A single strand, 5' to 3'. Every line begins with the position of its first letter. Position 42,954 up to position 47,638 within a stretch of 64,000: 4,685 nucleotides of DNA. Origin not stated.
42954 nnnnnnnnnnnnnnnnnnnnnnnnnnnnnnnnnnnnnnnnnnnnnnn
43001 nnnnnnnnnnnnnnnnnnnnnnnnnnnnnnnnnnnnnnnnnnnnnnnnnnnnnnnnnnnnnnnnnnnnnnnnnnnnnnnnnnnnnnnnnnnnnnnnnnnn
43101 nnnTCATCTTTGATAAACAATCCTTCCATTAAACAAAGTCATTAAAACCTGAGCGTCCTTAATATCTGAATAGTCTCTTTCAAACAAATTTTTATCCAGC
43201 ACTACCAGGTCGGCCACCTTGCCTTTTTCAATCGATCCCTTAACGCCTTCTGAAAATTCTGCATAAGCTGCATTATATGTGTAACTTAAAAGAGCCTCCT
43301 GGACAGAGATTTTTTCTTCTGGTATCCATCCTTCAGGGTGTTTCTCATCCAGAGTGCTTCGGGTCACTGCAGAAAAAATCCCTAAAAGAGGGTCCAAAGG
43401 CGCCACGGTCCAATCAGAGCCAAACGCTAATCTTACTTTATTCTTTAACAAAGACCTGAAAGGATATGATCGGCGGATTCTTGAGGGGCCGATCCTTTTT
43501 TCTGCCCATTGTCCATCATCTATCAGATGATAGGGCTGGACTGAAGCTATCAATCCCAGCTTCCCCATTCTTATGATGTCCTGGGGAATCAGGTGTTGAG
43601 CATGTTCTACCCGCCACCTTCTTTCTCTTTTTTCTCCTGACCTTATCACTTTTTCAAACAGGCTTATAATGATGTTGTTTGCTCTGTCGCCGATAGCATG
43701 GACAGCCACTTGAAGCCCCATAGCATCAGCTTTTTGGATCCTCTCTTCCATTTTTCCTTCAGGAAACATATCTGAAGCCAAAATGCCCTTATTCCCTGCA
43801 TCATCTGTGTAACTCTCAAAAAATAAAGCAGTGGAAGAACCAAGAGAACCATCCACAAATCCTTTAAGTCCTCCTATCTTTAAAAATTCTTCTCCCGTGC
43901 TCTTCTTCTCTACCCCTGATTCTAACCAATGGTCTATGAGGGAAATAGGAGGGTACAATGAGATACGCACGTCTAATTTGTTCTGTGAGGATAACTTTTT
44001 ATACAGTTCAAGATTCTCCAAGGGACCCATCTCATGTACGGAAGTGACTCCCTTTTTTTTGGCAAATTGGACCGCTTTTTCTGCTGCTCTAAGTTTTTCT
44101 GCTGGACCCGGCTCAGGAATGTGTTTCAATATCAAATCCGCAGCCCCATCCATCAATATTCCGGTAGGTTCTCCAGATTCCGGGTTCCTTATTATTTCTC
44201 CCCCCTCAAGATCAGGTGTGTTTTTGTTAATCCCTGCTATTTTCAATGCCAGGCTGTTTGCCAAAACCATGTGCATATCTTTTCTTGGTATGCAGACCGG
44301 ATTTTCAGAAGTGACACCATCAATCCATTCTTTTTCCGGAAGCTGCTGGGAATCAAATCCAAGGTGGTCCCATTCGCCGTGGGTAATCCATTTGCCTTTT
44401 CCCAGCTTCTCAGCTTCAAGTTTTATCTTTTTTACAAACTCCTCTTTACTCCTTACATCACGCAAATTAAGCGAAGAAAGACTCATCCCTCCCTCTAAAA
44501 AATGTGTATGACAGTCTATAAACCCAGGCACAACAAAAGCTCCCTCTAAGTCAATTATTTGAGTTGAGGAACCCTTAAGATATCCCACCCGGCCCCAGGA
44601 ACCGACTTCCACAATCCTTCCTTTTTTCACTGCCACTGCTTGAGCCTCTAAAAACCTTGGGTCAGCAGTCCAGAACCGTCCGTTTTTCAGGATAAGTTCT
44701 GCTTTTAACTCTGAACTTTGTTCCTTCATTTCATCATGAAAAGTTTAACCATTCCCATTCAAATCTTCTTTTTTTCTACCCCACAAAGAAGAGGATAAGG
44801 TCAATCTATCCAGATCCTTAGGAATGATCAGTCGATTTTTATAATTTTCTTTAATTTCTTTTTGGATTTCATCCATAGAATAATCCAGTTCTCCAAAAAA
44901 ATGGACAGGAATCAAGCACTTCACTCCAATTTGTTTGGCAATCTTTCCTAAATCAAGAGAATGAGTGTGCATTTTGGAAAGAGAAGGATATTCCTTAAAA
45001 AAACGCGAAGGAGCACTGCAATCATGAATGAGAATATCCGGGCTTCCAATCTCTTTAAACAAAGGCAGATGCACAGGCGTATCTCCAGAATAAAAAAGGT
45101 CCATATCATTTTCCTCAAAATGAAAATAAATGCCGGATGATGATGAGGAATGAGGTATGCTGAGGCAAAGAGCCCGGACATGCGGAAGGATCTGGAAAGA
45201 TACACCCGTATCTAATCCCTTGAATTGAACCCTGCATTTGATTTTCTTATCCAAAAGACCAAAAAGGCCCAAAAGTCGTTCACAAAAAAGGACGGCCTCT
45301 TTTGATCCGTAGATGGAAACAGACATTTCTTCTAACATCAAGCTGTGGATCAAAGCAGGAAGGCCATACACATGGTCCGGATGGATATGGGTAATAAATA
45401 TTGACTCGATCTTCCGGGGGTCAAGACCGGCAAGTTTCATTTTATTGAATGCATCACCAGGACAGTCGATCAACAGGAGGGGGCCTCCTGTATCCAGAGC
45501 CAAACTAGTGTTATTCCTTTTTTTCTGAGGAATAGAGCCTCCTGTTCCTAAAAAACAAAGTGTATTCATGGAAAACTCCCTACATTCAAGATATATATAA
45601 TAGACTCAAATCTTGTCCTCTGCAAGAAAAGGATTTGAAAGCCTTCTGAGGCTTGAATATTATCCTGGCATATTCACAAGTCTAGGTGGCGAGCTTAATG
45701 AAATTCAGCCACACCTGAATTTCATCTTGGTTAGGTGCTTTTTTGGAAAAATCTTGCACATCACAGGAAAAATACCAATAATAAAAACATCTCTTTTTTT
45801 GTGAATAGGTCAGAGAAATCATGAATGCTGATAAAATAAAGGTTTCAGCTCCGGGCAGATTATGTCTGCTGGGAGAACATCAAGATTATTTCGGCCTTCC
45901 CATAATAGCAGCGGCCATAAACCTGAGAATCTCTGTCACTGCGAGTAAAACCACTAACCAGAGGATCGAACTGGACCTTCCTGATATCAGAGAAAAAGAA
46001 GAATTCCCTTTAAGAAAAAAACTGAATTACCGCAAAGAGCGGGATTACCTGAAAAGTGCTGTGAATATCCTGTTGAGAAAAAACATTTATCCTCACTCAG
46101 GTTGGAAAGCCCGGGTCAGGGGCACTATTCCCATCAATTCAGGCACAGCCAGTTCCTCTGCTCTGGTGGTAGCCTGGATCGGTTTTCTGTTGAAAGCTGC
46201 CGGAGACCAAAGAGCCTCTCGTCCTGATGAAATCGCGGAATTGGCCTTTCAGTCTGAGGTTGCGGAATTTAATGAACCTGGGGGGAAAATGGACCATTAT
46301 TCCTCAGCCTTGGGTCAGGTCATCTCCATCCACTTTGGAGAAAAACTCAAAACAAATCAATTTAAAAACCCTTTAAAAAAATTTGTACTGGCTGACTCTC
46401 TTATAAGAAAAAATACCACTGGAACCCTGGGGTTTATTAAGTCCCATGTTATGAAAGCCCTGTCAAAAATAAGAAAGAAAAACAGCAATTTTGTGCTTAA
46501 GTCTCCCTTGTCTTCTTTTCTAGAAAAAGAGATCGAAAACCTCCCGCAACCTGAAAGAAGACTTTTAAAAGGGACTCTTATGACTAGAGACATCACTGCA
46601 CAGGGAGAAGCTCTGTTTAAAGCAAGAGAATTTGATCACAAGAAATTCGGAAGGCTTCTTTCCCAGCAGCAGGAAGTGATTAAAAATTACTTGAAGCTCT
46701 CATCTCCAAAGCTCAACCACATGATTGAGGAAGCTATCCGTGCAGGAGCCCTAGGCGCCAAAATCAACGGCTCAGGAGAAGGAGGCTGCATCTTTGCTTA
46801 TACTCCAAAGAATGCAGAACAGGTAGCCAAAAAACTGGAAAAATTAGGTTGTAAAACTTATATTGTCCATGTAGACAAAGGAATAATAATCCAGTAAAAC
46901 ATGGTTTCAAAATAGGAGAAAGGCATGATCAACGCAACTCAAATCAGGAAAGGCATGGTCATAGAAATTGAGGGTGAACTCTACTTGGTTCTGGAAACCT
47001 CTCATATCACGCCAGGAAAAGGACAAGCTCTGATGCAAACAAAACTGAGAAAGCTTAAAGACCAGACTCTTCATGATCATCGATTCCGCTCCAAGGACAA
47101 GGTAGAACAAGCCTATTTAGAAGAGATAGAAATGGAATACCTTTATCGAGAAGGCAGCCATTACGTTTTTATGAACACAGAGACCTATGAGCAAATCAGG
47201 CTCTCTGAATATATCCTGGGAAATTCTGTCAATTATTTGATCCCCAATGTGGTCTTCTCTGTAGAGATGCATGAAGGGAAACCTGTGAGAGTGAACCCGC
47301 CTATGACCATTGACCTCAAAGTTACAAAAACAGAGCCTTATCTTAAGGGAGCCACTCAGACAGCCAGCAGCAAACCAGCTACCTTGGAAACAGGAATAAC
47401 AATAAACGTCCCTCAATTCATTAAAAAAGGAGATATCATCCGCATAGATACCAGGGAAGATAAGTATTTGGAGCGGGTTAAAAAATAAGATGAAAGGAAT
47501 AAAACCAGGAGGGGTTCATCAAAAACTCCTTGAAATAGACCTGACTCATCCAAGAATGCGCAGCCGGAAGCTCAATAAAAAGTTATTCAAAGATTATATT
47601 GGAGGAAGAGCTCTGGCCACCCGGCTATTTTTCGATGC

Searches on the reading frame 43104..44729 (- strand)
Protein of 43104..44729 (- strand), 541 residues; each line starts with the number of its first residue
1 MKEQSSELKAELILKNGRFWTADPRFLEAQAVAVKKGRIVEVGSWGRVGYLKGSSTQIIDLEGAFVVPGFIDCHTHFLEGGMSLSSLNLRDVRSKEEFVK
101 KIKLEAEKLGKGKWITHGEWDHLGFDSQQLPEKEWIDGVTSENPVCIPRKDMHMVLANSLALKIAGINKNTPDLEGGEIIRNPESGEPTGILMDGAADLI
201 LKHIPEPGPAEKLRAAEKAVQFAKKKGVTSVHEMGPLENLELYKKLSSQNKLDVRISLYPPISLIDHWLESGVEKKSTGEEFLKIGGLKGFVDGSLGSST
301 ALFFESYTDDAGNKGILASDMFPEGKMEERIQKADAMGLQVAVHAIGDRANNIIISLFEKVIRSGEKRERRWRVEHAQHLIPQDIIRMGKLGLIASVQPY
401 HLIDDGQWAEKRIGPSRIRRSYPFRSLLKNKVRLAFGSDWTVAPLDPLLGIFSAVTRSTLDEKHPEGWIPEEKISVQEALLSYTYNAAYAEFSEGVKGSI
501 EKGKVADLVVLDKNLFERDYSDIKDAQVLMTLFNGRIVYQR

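Call 65: search_protein_families(library=pfam, max_evalue=0.00001, proteins=[window:43104-44729:-])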
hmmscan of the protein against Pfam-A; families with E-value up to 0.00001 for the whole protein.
window:43104-44729:- (541 aa): 2 families
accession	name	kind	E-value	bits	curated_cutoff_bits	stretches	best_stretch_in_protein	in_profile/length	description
PF07969.17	Amidohydro_3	-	2.9e-104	350.6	29.7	1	57-539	1-472/472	Amidohydrolase family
PF01979.26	Amidohydro_1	-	4.6e-18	66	25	1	326-538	136-345/345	Amidohydrolase family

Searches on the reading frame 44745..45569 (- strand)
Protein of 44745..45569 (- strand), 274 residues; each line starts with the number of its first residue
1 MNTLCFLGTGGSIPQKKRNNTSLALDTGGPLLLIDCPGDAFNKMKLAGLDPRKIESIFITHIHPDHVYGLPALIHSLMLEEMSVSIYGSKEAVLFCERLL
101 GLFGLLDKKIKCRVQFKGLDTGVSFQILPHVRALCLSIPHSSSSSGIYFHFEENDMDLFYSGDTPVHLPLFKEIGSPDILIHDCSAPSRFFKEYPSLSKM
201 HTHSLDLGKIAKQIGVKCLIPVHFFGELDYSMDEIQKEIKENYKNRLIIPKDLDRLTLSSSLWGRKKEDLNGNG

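Call 12: search_protein_families(library=pfam, proteins=[window:44745-45569:-])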
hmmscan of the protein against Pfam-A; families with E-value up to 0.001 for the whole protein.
window:44745-45569:- (274 aa): 4 families
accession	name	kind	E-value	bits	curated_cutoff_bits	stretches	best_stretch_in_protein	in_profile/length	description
PF12706.13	Lactamase_B_2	-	7e-16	58.9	27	1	32-224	3-200/200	Beta-lactamase superfamily domain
PF00753.33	Lactamase_B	-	2.3e-09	37.9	22.7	1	21-76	7-66/196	Metallo-beta-lactamase superfamily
PF23023.1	Anti-Pycsar_Apyc1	-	2e-06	27.9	50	1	6-76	7-76/250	Anti-Pycsar protein Apyc1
PF13483.12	Lactamase_B_3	-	0.00038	20.9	24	0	21-182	8-131/160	Beta-lactamase superfamily domain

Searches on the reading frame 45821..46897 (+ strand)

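Call 12: search_protein_families(library=pfam, proteins=[window:45821-46897:+])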
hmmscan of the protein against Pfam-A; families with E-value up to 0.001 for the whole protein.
window:45821-46897:+ (358 aa): 3 families
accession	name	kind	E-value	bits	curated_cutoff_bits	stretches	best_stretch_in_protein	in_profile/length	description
PF08544.19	GHMP_kinases_C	-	1.5e-12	48.1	21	1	269-341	6-81/85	GHMP kinases C terminal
PF00288.32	GHMP_kinases_N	-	6.2e-11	42.8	22.3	1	76-165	2-86/87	GHMP kinases N terminal domain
PF10509.15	GalKase_gal_bdg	-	5.3e-10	39.2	23.1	1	8-43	14-49/49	Galactokinase galactose-binding signature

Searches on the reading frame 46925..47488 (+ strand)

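Call 65: search_protein_families(library=pfam, max_evalue=0.00001, proteins=[window:46925-47488:+])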
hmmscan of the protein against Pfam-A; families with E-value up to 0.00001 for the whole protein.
window:46925-47488:+ (187 aa): 3 families
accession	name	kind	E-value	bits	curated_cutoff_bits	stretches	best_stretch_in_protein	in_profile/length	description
PF09285.17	Elong-fact-P_C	-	7.3e-25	86.9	25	1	129-184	1-56/56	Elongation factor P, C-terminal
PF08207.18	EFP_N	-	6.8e-22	77.7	23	1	4-60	2-58/58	Elongation factor P (EF-P) KOW-like domain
PF01132.26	EFP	-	4.2e-19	68.7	27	1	69-121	2-54/54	Elongation factor P (EF-P) OB domain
